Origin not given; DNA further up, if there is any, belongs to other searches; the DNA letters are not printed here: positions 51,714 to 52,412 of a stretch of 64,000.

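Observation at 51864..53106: HDOD protein plus Asp-to-Glu pseudo-receiver inserted inside the export-gate operon between fliQ and fliR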

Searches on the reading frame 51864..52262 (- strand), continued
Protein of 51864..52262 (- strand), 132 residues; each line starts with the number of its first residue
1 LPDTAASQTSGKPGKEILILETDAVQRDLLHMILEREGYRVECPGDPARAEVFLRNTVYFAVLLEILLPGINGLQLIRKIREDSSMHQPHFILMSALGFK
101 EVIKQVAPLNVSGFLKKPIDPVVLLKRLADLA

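Call 71: fold_search(model_id=the predicted structure, library=pdb)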
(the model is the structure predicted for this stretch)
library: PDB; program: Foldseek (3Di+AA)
matches with E <= 10: 1644; with E <= 0.001: 586
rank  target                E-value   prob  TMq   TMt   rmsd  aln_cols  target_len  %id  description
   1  5uht_B                7.7e-09  1.00  0.79  0.86   2.4       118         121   23  Structure of the Thermotoga maritima HK853-BeF3-RR468 complex at pH 5.0 (released 2017-12-27)
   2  2v0n_A                8.7e-09  1.00  0.78  0.24   2.2       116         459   28  ACTIVATED RESPONSE REGULATOR PLED IN COMPLEX WITH C-DIGMP AND GTP- ALPHA-S (released 2007-08-21)
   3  6rh1_C                1.4e-08  1.00  0.79  0.87   2.4       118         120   23  Revisiting pH-gated conformational switch. Complex HK853-RR468 D53A pH 7 (released 2020-02-19)
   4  3dge_C                1.4e-08  1.00  0.79  0.85   2.5       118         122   23  Structure of a histidine kinase-response regulator complex reveals insights into Two-component signaling and a novel c (released 2009-07-07)
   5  4jav_D                1.6e-08  1.00  0.80  0.87   2.4       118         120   22  Structural basis of a rationally rewired protein-protein interface (HK853wt and RR468mutant V13P, L14I, I17M and N21V) (released 2013-09-04)
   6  6rh8_C                1.7e-08  1.00  0.79  0.86   2.4       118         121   23  Revisiting pH-gated conformational switch. Complex HK853 mutant H260A -RR468 mutant D53A pH 5.3 (released 2020-02-19)
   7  6swl_A                2.0e-08  1.00  0.79  0.78   2.2       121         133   25  The REC domain of XynC, a response regulator from Geobacillus stearothermophilus (released 2020-10-14)
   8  3f7n_A                2.0e-08  1.00  0.77  0.79   2.5       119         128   26  Crystal Structure of CheY triple mutant F14E, N59M, E89L complexed with BeF3- and Mn2+ (released 2009-09-22)
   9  2wb4_A                2.2e-08  1.00  0.79  0.24   2.3       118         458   28  activated diguanylate cyclase PleD in complex with c-di-GMP (released 2010-04-21)
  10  9dvt_S                2.4e-08  1.00  0.79  0.47   2.3       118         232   22  Cryo-EM structure of RpaA bound to PkaiBC DNA and the CTD of the alpha subunit of RNAP from the cyanobacterium Synecho (released 2025-10-15)
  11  1m5t                  2.4e-08  1.00  0.78  0.83   2.4       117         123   25  CRYSTAL STRUCTURE OF THE RESPONSE REGULATOR DIVK (released 2002-11-15)
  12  3m6m_D                2.4e-08  1.00  0.78  0.87   2.2       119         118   28  Crystal structure of RpfF complexed with REC domain of RpfC (released 2010-09-22)
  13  3lte_U                2.5e-08  1.00  0.80  0.88   2.2       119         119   27  CRYSTAL STRUCTURE OF RESPONSE REGULATOR (SIGNAL RECEIVER DOMAIN) FROM Bermanella marisrubri (released 2010-03-31)
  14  8phn                  2.9e-08  1.00  0.76  0.80   2.8       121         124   21  Receiver domain from hybrid Histidine Kinase 3 from Chaetomium thermophilum (released 2024-07-03)
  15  1u8t_A                3.1e-08  1.00  0.78  0.81   2.4       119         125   25  Crystal structure of CheY D13K Y106W alone and in complex with a FliM peptide (released 2004-10-05)
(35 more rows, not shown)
